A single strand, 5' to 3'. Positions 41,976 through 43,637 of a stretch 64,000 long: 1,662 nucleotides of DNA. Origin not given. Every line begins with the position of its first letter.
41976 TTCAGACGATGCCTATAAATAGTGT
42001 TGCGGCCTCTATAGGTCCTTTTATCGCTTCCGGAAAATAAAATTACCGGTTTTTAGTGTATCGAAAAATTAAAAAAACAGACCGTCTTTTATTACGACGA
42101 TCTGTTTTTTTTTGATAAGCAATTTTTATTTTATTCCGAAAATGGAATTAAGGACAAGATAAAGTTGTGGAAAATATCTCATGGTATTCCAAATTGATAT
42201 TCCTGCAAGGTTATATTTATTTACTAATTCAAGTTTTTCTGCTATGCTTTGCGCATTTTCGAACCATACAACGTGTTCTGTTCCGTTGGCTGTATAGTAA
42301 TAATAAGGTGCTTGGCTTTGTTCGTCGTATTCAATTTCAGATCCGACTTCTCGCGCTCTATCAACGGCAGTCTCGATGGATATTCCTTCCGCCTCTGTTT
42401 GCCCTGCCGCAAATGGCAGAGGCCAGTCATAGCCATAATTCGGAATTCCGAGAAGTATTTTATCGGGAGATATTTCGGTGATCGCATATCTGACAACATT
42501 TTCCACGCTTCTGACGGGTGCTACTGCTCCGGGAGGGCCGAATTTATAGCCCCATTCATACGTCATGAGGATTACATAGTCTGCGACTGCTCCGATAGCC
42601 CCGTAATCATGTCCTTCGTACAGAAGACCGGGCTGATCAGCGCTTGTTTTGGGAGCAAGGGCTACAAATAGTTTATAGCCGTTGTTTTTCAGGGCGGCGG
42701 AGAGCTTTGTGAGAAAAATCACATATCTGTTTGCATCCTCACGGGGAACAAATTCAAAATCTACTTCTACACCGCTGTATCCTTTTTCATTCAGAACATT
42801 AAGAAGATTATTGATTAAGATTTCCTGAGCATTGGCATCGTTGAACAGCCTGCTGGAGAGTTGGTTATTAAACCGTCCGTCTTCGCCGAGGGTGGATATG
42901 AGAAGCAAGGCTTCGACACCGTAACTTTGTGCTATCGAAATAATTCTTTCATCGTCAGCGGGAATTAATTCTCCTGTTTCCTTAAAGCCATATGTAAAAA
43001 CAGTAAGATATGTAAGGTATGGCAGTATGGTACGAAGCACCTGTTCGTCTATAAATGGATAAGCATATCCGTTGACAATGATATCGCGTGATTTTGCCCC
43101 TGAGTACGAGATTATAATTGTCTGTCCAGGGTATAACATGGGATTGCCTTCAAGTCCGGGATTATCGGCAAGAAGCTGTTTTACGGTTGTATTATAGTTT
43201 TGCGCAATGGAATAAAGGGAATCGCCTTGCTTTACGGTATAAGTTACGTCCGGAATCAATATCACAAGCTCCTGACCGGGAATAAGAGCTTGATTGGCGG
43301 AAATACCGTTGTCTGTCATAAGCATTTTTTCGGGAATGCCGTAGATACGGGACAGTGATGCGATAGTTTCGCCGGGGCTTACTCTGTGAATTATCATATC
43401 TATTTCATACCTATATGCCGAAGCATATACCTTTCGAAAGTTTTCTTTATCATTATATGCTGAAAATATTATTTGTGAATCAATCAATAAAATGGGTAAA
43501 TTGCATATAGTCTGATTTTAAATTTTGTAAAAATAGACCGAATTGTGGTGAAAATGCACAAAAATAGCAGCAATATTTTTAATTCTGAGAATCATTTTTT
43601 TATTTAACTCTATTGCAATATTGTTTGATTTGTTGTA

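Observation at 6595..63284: Eleven copies of a ~180 bp palindromic MITE-like repeat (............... termini) in 64 kb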

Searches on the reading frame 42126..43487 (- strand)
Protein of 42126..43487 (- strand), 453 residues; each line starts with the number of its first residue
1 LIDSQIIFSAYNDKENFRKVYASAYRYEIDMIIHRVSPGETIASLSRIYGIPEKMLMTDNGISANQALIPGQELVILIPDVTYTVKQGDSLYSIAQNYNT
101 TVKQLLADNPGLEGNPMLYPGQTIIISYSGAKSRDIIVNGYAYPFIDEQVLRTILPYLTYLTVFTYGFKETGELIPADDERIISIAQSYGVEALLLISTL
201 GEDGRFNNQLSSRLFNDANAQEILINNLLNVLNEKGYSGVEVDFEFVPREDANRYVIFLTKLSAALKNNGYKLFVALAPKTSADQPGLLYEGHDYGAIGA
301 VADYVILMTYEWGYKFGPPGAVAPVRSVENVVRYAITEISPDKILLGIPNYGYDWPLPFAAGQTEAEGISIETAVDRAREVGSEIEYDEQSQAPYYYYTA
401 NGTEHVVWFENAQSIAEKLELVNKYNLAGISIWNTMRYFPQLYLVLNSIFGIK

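Call 8: search_protein_families(library=ncbifam, proteins=[window:42126-43487:-])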
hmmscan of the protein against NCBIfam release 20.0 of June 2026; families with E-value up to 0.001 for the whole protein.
window:42126-43487:- (453 aa): 11 families
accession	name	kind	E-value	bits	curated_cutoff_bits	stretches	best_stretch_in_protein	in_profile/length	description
TIGR02899.1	spore_safA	subfamily_domain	3.7e-08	33.2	67.85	1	85-126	1-42/44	SafA/ExsA family spore coat assembly protein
NF008050.0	PRK10783.1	equivalog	8.2e-08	31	508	1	33-126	345-447/457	murein transglycosylase D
NF042931.1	SAG1386_EF1546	equivalog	1.4e-07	31.7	80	1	82-126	111-157/158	SAG1386/EF1546 family surface-associated protein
NF050804.1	CellDivDipMCaul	equivalog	6.8e-07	28.5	900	1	33-126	310-403/634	cell division endopeptidase DipM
NF047755.1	LIC_10271_M23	exception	4.2e-06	26.7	180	0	82-126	26-69/207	LIC_10271 family cell wall hydrolase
NF052398.1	Agg_Promo_Fact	equivalog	3.9e-05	23.9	170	0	80-131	28-78/202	aggregation-promoting factor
NF010723.1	PRK14125.1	equivalog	4.1e-05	23.5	60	0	82-126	34-84/87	cell division suppressor protein YneA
NF041208.1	celldiv_DipM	equivalog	4.9e-05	22.7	740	1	67-131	170-231/419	cell division endopeptidase DipM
NF004974.0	PRK06347.1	equivalog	7.1e-05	22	701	1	82-126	549-591/592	1,4-beta-N-acetylmuramoylhydrolase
NF040883.1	amid_act_ActS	equivalog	0.00012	21.4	375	1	80-127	33-79/242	amidase activator ActS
NF047657.1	CellWlHdaseLepto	equivalog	0.00056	19.4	400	0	82-131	28-76/221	hypothetical protein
